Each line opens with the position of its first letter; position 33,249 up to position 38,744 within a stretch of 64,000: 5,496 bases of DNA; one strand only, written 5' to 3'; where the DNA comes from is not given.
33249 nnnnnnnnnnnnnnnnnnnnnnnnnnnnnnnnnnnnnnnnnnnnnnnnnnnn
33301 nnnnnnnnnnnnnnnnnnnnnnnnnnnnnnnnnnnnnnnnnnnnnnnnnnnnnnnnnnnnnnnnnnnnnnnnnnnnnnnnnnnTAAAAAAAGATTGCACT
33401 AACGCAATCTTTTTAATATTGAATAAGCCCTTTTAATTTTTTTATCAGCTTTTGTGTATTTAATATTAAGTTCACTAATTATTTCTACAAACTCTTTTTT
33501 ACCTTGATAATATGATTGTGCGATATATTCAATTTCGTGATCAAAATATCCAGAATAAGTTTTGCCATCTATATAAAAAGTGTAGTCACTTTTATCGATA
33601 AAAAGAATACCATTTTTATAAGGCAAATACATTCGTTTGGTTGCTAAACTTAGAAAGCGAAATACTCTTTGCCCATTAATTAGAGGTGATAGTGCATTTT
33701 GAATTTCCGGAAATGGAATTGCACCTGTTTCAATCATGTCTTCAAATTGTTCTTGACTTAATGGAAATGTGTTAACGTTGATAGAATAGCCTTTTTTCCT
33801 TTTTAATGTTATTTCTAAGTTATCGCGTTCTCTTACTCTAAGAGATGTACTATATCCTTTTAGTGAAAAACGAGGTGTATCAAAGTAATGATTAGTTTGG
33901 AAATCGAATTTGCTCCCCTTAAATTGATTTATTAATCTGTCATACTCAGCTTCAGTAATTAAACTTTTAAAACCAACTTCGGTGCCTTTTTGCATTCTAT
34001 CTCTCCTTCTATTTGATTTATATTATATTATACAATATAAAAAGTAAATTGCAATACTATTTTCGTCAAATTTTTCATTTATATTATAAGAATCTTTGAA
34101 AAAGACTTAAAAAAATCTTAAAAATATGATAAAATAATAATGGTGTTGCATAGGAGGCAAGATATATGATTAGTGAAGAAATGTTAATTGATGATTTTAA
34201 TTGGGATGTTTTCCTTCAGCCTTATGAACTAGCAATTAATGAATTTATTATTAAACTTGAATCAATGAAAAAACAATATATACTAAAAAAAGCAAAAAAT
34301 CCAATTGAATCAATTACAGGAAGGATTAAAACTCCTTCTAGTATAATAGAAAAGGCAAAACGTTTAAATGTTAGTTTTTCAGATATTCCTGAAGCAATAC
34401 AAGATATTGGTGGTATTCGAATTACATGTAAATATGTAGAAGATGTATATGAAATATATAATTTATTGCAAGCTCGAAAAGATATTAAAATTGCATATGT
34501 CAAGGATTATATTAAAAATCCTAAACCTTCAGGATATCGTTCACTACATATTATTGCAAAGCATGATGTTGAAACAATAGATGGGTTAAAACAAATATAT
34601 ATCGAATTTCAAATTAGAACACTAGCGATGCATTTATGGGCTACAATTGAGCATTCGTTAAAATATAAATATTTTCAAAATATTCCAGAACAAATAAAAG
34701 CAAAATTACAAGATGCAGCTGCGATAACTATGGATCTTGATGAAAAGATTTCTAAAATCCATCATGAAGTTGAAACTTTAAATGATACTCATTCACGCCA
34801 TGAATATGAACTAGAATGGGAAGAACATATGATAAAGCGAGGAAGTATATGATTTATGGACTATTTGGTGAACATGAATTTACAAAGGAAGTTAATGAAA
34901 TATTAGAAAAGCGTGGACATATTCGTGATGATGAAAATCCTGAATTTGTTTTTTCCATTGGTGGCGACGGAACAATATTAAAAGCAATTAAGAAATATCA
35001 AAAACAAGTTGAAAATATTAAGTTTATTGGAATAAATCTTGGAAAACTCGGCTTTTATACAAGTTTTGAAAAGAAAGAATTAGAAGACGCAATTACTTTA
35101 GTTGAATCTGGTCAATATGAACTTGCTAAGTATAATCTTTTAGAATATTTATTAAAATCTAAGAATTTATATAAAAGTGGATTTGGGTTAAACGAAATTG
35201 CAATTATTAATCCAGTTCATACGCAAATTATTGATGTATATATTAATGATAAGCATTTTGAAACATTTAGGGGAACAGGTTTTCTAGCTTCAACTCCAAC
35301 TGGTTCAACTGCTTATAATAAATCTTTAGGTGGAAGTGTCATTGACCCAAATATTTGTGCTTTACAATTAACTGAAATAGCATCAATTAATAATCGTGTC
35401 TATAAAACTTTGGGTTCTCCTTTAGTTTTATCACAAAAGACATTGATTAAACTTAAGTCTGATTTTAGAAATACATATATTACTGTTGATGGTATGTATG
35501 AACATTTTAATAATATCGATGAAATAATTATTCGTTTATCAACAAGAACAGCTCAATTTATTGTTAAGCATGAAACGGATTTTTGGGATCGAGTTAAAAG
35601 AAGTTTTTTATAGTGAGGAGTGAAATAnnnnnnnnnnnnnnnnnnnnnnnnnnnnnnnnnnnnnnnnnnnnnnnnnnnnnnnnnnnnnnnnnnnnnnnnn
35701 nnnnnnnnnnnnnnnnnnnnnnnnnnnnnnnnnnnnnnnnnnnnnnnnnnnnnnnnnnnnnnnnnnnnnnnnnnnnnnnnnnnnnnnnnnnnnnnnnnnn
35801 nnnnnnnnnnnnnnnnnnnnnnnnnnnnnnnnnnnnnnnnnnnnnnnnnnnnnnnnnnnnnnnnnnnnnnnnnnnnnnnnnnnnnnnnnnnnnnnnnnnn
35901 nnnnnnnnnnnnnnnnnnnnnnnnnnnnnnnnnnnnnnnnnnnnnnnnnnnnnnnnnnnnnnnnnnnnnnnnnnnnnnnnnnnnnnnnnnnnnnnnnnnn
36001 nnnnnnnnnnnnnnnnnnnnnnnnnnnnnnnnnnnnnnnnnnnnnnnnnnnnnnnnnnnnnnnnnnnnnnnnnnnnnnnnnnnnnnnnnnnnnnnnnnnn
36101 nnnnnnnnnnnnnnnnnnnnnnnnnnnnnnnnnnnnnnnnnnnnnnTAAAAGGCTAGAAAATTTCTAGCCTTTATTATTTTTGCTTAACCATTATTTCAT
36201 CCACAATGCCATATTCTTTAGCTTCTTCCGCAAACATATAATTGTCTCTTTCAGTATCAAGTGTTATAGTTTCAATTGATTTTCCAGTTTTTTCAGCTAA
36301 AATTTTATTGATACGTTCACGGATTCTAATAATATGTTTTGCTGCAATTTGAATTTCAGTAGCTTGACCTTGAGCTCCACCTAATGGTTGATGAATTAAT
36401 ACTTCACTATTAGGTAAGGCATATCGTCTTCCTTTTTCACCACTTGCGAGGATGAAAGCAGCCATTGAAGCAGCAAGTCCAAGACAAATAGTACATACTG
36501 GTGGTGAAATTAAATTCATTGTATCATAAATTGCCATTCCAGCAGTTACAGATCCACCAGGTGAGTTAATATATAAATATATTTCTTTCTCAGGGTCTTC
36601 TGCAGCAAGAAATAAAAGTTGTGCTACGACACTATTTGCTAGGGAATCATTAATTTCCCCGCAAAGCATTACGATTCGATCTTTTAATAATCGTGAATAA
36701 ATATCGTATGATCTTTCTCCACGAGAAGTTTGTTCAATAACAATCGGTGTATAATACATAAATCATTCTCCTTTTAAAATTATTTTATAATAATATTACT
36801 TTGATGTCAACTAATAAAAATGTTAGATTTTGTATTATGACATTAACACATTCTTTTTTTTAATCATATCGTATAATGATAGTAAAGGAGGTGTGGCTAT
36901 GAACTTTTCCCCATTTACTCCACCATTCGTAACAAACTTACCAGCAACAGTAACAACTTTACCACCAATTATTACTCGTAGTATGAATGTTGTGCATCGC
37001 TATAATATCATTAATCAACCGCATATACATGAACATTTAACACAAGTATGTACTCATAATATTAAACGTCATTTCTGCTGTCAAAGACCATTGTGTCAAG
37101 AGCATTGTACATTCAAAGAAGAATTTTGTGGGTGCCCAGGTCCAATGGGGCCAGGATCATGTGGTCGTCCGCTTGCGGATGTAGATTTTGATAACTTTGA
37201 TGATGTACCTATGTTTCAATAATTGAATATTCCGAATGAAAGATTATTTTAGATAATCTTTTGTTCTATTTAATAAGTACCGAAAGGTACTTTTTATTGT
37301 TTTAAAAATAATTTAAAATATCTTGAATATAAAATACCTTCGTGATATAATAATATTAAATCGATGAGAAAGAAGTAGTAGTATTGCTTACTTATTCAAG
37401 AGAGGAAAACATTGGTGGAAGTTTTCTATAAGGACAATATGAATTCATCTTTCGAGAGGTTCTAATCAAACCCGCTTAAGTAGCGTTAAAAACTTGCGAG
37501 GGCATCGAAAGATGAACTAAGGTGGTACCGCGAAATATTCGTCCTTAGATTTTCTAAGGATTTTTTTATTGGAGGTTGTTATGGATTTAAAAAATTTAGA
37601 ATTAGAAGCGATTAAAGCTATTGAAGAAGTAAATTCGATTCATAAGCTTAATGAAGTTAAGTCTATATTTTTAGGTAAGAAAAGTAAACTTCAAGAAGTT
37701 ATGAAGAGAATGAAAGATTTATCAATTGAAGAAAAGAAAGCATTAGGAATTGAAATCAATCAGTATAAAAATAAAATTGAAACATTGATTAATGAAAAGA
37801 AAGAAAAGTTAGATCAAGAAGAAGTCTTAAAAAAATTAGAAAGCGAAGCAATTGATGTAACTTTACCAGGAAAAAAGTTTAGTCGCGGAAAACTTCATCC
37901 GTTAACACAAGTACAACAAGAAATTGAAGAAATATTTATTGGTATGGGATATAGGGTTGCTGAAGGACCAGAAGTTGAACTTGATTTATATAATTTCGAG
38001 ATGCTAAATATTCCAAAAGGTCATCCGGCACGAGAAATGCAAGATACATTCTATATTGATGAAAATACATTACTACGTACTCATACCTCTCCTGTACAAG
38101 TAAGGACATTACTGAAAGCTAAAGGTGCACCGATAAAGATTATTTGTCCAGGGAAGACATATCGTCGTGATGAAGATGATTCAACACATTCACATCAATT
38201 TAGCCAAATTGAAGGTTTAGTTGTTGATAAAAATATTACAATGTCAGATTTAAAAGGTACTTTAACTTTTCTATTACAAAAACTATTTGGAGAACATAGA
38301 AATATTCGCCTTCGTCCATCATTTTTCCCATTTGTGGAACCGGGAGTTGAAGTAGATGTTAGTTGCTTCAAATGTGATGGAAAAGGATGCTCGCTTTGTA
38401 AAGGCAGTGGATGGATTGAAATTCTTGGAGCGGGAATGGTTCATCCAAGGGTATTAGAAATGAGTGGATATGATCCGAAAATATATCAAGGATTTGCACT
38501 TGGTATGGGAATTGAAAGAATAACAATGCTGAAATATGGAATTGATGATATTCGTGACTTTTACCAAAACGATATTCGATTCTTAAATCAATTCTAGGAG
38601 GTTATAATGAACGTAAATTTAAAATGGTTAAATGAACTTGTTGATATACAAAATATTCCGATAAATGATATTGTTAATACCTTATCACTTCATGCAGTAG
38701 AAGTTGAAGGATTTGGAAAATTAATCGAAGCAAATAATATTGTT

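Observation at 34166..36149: relQ-ppnK operon ends in a translationally coupled TIR-like / nucleoside-deoxyribosyltransferase-like domain protein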

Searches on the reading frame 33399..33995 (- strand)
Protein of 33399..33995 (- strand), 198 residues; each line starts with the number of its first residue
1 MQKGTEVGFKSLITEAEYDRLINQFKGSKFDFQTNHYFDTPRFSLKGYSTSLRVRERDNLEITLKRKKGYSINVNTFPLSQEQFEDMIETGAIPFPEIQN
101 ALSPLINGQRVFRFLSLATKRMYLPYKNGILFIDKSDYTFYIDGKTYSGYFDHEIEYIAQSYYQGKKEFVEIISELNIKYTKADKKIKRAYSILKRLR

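Call 3: search_protein_families(library=pfam, proteins=[window:33399-33995:-], max_evalue=1)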
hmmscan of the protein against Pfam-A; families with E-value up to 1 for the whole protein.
window:33399-33995:- (198 aa): 2 families
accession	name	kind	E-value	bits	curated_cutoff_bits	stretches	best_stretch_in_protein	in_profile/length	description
PF01928.26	CYTH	-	2.4e-18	67.1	23.2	1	6-191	3-179/179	CYTH domain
PF15942.10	DUF4751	-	0.16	12.5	25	1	136-173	82-121/121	Domain of unknown function (DUF4751)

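Call 4: search_protein_families(library=ncbifam, proteins=[window:33399-33995:-], max_evalue=1)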
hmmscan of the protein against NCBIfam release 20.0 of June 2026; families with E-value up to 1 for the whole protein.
window:33399-33995:- (198 aa): 0 families

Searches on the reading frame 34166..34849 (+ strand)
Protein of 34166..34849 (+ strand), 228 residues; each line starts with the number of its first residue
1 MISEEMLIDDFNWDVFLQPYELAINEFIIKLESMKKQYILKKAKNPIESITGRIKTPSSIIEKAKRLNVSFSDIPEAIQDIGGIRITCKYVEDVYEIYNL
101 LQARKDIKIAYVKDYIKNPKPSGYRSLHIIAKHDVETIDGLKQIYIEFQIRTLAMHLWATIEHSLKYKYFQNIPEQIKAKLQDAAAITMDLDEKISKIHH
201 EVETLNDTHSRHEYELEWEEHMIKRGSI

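Call 3: search_protein_families(library=pfam, proteins=[window:34166-34849:+], max_evalue=1)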
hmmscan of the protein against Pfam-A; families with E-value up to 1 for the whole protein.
window:34166-34849:+ (228 aa): 2 families
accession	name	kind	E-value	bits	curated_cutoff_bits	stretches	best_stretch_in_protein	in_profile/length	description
PF04607.23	RelA_SpoT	-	3.1e-32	111.6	27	1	52-169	1-110/113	Region found in RelA / SpoT proteins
PF23528.1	Microp_apicomplexa_15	-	0.054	14.1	27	0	56-78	33-54/69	Apicomplexa microprotein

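Call 4: search_protein_families(library=ncbifam, proteins=[window:34166-34849:+], max_evalue=1)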
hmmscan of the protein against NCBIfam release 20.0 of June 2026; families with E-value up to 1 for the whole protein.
window:34166-34849:+ (228 aa): 8 families
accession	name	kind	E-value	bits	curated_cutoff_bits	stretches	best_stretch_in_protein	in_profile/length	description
NF053588.1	GTPPhKinYjbM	equivalog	3.6e-70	235.8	320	1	12-206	2-196/201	GTP diphosphokinase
TIGR00691.1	spoT_relA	subfamily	1.1e-16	60.3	499.2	1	40-210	197-356/687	RelA/SpoT family protein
NF008124.0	PRK10872.1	equivalog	4.3e-09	35.5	728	1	24-171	229-359/744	GTP diphosphokinase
NF008303.0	PRK11092.1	equivalog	7.7e-07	27.7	947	1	49-173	232-345/702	bifunctional GTP diphosphokinase/guanosine-3',5'-bis pyrophosphate 3'-pyrophosphohydrolase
NF003090.0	PRK04017.1-1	equivalog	0.039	13.7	120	1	111-153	84-126/132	hypothetical protein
TIGR00789.1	flhB_rel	hypoth_equivalog_domain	0.042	14.1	117.35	1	38-97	10-69/84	FlhB-like flagellar biosynthesis protein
TIGR03754.1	conj_TOL_TraD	equivalog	0.048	12.1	647.55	1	132-213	310-387/643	type IV conjugative transfer system coupling protein TraD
TIGR01033.1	TIGR01033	subfamily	0.067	12.9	208.75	0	59-98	51-90/238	YebC/PmpR family DNA-binding transcriptional regulator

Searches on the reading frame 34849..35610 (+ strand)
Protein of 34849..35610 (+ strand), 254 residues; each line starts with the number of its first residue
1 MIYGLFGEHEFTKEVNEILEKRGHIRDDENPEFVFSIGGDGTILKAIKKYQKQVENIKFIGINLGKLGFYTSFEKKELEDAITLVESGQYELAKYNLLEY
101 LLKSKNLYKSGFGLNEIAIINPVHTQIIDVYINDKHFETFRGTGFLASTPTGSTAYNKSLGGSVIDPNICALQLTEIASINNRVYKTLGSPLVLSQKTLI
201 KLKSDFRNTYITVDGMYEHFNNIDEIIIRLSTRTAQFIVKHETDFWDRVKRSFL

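Call 3: search_protein_families(library=pfam, proteins=[window:34849-35610:+], max_evalue=1)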
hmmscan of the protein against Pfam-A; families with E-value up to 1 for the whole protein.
window:34849-35610:+ (254 aa): 3 families
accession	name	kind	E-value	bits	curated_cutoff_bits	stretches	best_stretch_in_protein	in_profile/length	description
PF20143.4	NAD_kinase_C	-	3.2e-14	53.2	23.7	1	123-238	14-124/126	ATP-NAD kinase C-terminal domain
PF01513.26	NAD_kinase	-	1.1e-10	42.3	25.5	1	19-90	61-130/130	ATP-NAD kinase N-terminal domain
PF07472.16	PA-IIL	-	0.014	16.2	21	1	117-161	12-55/107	Fucose-binding lectin II (PA-IIL)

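Call 4: search_protein_families(library=ncbifam, proteins=[window:34849-35610:+], max_evalue=1)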
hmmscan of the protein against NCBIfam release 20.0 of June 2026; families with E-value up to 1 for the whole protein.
window:34849-35610:+ (254 aa): 18 families
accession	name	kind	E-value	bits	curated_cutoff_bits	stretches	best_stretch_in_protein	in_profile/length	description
NF003424.0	PRK04885.1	equivalog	2.5e-77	259.7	220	1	10-254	15-261/265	NAD kinase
NF002902.0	PRK03501.1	equivalog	2.6e-56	190.9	219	1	11-254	20-266/266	NAD kinase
NF002521.0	PRK01911.1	equivalog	6.2e-41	140.7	309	1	26-250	60-281/292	NAD kinase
NF010678.0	PRK14076.1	equivalog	3e-40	138.7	493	1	10-252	328-566/570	bifunctional NADP phosphatase/NAD kinase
NF001838.0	PRK00561.1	equivalog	4.4e-38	131.2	265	1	15-253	20-255/259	NAD(+) kinase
NF002984.0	PRK03708.1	equivalog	1.3e-34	119.9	326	1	11-250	38-270/277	NAD(+) kinase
NF002892.0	PRK03372.1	equivalog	5.4e-32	111.3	299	1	15-253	54-292/312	NAD kinase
NF002255.0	PRK01185.1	subfamily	1.5e-31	109.5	304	1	12-250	34-262/271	NAD(+) kinase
NF002306.0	PRK01231.1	equivalog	1.9e-29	102.7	316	1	29-250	65-286/299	NAD(+) kinase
NF010679.0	PRK14077.1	equivalog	1.3e-28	100.2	343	1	12-250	44-280/287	NAD(+) kinase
NF002893.0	PRK03378.1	equivalog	2.1e-26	92.9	386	1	31-247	64-279/292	NAD(+) kinase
NF010677.0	PRK14075.1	equivalog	6e-24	85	260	1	29-250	41-247/257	NAD(+) kinase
NF002561.0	PRK02155.1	equivalog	6.2e-24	84.8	371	1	35-250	69-282/297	NAD kinase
NF002732.0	PRK02649.1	equivalog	7.7e-23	81.5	348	1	28-247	66-283/305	NAD(+) kinase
NF003406.0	PRK04761.1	equivalog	1.3e-21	76.9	211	1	12-249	18-250/257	NAD kinase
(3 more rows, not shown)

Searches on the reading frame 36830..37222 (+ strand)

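Call 3: search_protein_families(library=pfam, proteins=[window:36830-37222:+], max_evalue=1)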
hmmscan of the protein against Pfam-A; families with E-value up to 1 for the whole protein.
window:36830-37222:+ (130 aa): 1 family
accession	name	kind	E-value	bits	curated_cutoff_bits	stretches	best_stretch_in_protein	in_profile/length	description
PF25669.1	SMP_MUG190-like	-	0.27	11.1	35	1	30-78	162-211/232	MUG190-like SMP domain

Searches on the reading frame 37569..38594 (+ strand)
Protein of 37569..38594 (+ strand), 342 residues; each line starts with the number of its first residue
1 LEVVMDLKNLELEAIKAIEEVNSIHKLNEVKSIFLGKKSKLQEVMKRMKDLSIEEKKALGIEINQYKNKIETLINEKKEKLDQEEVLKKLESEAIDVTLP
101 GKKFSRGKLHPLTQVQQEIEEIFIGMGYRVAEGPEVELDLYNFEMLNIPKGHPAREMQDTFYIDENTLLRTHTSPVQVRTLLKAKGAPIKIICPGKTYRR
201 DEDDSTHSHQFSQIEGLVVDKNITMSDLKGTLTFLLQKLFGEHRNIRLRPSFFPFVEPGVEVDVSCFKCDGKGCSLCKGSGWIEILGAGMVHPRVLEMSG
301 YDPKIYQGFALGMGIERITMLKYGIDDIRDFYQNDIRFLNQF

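Call 86: find_homologous_proteins(query=window:37569-38594:+, max_evalue=1e-60)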
Query window:37569-38594:+ (342 aa): 8000 proteins with E <= 1e-60 among 8000 candidates; the best 120 are listed.
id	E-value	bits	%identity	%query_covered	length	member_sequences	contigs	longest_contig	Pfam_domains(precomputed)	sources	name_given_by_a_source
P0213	3.2e-223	758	100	99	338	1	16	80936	PF01409.26,PF02912.24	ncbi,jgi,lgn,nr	ncbi:MAG TPA: phenylalanine--tRNA ligase subunit alpha [Acholeplasmataceae bacterium]|jgi:phenylalan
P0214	1.2e-186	638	81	99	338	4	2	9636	PF01409.26,PF02912.24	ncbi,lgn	ncbi:MAG TPA: phenylalanine--tRNA ligase subunit alpha [Bacilli bacterium]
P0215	2.8e-179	614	78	99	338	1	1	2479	PF01409.26,PF02912.24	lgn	-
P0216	9.9e-171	585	75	99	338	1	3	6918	PF01409.26,PF02912.24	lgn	-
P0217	2.7e-168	577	74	99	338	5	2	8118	PF01409.26,PF02912.24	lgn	-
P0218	1.3e-166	572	74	99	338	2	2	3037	PF01409.26,PF02912.24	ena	-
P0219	4.9e-166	570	73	99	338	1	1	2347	PF01409.26,PF02912.24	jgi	jgi:phenylalanyl-tRNA synthetase alpha chain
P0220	2.8e-165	568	73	99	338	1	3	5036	PF01409.26,PF02912.24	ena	-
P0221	3.2e-165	567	74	99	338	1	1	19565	PF01409.26,PF02912.24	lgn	-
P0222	4.0e-165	567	74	99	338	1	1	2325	PF01409.26,PF02912.24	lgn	-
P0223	6.4e-165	566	74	99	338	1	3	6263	PF01409.26,PF02912.24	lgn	-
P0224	2.7e-164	564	74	99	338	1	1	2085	PF01409.26,PF02912.24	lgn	-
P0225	3.1e-164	564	73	99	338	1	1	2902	PF01409.26,PF02912.24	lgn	-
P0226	8.4e-164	563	73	99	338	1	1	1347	PF01409.26,PF02912.24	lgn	-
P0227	8.5e-164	563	72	99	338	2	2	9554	PF01409.26,PF02912.24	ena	-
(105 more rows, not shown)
